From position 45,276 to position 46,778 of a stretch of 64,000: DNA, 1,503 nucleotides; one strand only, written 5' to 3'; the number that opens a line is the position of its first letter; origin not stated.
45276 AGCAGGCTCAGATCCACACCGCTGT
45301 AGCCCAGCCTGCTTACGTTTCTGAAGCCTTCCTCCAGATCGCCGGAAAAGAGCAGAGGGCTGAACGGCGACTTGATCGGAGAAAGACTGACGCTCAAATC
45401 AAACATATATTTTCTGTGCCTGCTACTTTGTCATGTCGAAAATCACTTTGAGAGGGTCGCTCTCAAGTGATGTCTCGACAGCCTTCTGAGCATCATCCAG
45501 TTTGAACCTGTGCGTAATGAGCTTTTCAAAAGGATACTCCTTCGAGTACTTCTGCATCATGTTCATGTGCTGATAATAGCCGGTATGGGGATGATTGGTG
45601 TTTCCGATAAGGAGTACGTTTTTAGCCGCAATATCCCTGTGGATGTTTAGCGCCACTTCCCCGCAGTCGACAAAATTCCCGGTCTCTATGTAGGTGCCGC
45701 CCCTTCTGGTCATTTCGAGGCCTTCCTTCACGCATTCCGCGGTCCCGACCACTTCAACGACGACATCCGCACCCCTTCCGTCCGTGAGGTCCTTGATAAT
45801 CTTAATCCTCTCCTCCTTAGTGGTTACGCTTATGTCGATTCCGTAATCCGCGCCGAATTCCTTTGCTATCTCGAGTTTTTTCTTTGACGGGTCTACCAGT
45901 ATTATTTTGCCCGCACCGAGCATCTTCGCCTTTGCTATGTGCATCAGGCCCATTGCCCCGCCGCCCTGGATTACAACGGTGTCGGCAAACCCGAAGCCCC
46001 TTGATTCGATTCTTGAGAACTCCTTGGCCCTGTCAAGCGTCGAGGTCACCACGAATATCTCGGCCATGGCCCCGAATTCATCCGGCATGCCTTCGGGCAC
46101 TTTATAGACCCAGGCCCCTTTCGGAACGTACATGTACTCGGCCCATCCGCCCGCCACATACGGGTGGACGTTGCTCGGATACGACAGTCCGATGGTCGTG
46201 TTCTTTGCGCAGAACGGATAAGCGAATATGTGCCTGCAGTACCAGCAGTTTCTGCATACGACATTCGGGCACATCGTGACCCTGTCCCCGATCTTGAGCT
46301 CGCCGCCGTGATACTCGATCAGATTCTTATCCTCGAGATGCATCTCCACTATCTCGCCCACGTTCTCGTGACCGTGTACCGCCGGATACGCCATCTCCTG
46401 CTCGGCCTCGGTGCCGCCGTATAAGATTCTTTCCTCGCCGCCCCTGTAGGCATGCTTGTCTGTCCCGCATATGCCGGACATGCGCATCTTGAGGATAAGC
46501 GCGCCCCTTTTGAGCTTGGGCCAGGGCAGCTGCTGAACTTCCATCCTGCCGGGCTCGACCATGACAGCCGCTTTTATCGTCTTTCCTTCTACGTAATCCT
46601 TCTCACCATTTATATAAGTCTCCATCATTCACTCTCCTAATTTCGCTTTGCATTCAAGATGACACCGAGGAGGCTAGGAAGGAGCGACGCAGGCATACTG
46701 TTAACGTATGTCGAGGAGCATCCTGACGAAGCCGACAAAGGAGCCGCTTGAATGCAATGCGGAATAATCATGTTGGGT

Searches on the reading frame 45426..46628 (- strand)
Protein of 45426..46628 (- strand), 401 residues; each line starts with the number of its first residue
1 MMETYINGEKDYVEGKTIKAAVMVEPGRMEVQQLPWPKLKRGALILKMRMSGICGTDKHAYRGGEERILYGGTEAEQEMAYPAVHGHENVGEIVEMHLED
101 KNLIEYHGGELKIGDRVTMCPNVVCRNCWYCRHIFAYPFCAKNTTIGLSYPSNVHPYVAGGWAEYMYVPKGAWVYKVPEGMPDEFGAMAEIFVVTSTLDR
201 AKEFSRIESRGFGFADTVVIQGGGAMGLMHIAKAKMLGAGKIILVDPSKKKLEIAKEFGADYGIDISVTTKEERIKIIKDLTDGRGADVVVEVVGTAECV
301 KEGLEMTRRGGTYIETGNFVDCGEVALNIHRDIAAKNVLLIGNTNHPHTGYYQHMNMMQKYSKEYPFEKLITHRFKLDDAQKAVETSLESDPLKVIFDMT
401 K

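Call 26: find_homologous_proteins(query=window:45426-46628:-, max_evalue=1e-50)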
Query window:45426-46628:- (401 aa): 2738 proteins with E <= 1e-50 among 8000 candidates; the best 120 are listed.
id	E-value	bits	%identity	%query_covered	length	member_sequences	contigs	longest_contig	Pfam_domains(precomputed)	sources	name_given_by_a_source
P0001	1.9e-256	868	91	100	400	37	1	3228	PF00107.33,PF16912.12,PF08240.18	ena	-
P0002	3.6e-239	812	85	100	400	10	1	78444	PF00107.33,PF16912.12,PF13602.13,PF08240.18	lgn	-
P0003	3.7e-237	805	85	100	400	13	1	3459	PF00107.33,PF16912.12,PF13602.13,PF08240.18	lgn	-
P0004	2.8e-234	795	84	100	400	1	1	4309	PF00107.33,PF16912.12,PF08240.18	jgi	-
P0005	1.2e-203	695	83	86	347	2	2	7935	PF00107.33,PF16912.12,PF08240.18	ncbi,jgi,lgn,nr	ncbi:MAG: zinc-binding dehydrogenase [Actinobacteria bacterium]|nr:zinc-binding dehydrogenase [Actin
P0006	8.8e-192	656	72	95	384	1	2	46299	PF00107.33,PF16912.12,PF08240.18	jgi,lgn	jgi:threonine dehydrogenase-like Zn-dependent dehydrogenase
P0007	1.5e-191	655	72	95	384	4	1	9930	PF00107.33,PF16912.12,PF08240.18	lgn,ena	-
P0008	7.5e-191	652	71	95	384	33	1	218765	PF00107.33,PF16912.12,PF08240.18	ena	-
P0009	1.1e-188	645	71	95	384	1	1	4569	PF00107.33,PF16912.12,PF08240.18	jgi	jgi:L-iditol 2-dehydrogenase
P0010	1.2e-187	642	71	95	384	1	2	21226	PF00107.33,PF16912.12,PF08240.18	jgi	jgi:L-iditol 2-dehydrogenase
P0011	4.9e-187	640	71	95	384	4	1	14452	PF00107.33,PF16912.12,PF13602.13,PF08240.18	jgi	-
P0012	6.7e-187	639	70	95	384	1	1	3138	PF00107.33,PF16912.12,PF08240.18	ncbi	-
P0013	9.3e-187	639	71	95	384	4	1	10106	PF00107.33,PF16912.12,PF08240.18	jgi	jgi:L-iditol 2-dehydrogenase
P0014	3.9e-186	637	70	95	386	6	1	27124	PF00107.33,PF16912.12,PF13602.13,PF08240.18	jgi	jgi:threonine dehydrogenase-like Zn-dependent dehydrogenase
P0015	6.0e-186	636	71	96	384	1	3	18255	PF00107.33,PF16912.12,PF13602.13,PF08240.18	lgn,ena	-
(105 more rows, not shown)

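Call 27: find_encoding_contigs(protein=P0002, flank=2500, max_places=3)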
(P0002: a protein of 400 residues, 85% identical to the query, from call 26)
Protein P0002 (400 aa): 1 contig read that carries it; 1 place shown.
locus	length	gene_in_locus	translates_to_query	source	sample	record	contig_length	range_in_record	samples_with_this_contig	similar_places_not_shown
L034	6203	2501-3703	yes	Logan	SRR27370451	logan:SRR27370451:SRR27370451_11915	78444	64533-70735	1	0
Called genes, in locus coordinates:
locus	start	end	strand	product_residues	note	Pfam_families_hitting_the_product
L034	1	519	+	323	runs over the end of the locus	PF00005:ABC_tran, PF13304:AAA_21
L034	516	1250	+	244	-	PF01061:ABC2_membrane, PF12698:ABC2_membrane_3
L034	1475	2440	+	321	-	PF02633:Creatininase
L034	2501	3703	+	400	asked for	PF08240:ADH_N, PF16912:Glu_dehyd_C, PF00107:ADH_zinc_N, PF13602:ADH_zinc_N_2 (weak)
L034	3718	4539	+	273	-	PF01261:AP_endonuc_2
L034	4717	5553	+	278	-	PF01261:AP_endonuc_2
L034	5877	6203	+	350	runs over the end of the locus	-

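Call 28: find_encoding_contigs(protein=P0001, flank=2500, max_places=3)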
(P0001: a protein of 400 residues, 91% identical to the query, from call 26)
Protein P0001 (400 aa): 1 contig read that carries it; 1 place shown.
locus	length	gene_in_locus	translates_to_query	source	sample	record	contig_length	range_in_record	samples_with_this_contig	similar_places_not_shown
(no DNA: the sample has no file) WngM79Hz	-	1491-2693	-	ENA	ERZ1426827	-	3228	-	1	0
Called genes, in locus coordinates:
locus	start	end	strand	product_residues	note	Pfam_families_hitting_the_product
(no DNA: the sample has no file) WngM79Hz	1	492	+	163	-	?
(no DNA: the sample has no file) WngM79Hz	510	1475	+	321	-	PF02633:Creatininase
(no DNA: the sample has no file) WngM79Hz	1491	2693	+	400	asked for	PF08240:ADH_N, PF16912:Glu_dehyd_C, PF00107:ADH_zinc_N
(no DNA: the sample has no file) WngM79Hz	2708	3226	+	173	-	?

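Call 29: find_encoding_contigs(protein=P0004, flank=2500, max_places=3)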
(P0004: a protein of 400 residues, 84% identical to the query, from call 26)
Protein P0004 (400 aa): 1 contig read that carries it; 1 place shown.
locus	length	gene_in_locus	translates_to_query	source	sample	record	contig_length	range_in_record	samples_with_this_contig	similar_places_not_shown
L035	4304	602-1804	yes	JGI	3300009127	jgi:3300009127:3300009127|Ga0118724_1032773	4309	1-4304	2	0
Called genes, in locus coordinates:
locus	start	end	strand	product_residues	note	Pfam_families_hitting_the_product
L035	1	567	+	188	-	?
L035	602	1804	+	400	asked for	PF08240:ADH_N, PF16912:Glu_dehyd_C, PF00107:ADH_zinc_N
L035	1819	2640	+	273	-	PF01261:AP_endonuc_2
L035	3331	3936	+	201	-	-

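Call 67: find_encoding_contigs(protein=window:45426-46625:-, flank=1500, max_places=6)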
Protein window:45426-46625:- (400 aa): 1 contig read that carries it; 1 place shown.
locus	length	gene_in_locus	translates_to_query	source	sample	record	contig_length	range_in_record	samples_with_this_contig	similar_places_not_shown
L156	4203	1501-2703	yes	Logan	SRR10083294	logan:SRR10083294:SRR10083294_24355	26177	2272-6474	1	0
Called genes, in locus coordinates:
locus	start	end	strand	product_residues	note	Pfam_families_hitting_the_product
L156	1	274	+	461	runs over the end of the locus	PF07690:MFS_1, PF13347:MFS_2, PF07690:MFS_1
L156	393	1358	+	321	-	PF02633:Creatininase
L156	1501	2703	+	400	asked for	PF08240:ADH_N, PF16912:Glu_dehyd_C, PF00107:ADH_zinc_N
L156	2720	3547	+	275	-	PF01261:AP_endonuc_2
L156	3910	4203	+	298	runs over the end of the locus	PF00106:adh_short, PF08659:KR, PF13561:adh_short_C2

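Call 68: find_encoding_contigs(protein=P0003, flank=1500, max_places=3)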
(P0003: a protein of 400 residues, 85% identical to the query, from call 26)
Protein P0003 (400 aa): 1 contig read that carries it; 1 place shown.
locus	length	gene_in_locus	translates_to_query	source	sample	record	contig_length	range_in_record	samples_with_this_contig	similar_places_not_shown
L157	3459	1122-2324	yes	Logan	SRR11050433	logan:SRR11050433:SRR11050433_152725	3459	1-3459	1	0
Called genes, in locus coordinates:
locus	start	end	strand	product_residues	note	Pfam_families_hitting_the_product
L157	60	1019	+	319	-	PF02633:Creatininase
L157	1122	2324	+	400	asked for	PF08240:ADH_N, PF16912:Glu_dehyd_C, PF00107:ADH_zinc_N, PF13602:ADH_zinc_N_2 (weak)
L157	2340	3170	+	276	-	PF01261:AP_endonuc_2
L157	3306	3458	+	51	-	?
